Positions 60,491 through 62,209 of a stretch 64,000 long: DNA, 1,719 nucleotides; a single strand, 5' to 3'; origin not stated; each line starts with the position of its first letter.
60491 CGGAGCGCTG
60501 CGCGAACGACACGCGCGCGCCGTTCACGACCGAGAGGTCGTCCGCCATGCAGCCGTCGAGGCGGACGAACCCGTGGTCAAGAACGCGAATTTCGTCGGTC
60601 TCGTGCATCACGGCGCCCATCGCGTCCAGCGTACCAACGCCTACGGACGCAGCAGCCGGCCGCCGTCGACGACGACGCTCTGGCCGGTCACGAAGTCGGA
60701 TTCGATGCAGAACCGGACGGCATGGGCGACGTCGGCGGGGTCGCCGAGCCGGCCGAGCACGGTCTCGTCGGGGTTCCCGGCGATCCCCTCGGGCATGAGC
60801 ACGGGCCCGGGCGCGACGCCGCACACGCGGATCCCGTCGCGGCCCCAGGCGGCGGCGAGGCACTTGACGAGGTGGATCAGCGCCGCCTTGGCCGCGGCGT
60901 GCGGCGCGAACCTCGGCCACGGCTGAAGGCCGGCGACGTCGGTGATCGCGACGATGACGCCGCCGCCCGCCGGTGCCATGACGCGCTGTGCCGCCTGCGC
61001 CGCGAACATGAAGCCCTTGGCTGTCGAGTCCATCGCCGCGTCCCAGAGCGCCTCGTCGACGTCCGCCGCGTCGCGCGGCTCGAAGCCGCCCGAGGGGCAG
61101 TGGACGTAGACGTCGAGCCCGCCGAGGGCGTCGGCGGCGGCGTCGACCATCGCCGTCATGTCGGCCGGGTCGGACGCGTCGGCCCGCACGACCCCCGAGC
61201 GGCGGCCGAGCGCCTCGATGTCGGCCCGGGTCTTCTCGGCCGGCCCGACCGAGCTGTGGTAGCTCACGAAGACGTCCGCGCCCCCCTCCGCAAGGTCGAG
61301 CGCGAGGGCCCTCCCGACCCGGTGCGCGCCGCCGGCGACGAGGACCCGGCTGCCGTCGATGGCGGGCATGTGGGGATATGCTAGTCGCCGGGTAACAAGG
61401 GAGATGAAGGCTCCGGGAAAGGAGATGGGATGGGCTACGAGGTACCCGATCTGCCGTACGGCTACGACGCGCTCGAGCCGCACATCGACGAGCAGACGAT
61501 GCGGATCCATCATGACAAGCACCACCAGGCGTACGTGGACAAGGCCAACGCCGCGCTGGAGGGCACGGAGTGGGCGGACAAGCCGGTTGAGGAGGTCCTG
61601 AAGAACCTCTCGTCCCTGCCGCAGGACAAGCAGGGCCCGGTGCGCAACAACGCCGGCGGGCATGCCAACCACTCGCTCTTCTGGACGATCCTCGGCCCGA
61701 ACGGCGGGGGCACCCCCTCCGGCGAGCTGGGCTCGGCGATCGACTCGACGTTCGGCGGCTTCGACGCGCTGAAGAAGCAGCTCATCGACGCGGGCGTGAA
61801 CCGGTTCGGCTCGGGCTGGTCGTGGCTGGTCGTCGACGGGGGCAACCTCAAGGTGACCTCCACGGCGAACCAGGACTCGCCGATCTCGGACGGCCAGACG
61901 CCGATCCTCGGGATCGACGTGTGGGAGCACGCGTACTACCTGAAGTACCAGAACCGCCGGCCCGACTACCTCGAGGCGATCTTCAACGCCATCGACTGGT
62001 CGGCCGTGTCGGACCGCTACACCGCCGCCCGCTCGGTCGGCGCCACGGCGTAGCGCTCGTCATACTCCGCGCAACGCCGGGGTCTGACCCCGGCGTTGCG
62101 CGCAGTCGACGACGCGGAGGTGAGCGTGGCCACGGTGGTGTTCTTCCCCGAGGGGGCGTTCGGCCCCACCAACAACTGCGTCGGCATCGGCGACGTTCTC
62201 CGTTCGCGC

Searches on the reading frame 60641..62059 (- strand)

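Call 85: search_protein_families(library=pfam, proteins=[window:60641-62059:-], max_evalue=0.0001)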
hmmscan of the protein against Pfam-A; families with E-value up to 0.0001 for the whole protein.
window:60641-62059:- (472 aa): 3 families
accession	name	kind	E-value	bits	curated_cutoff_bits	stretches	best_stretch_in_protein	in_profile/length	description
PF13561.12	adh_short_C2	-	3.4e-42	145.1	27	1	248-467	8-234/236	Enoyl-(Acyl carrier protein) reductase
PF00106.31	adh_short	-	9.7e-33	113.7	26.6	1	239-421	3-183/195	short chain dehydrogenase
PF08659.16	KR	-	3.4e-06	27.5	22.6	1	239-393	3-155/180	KR domain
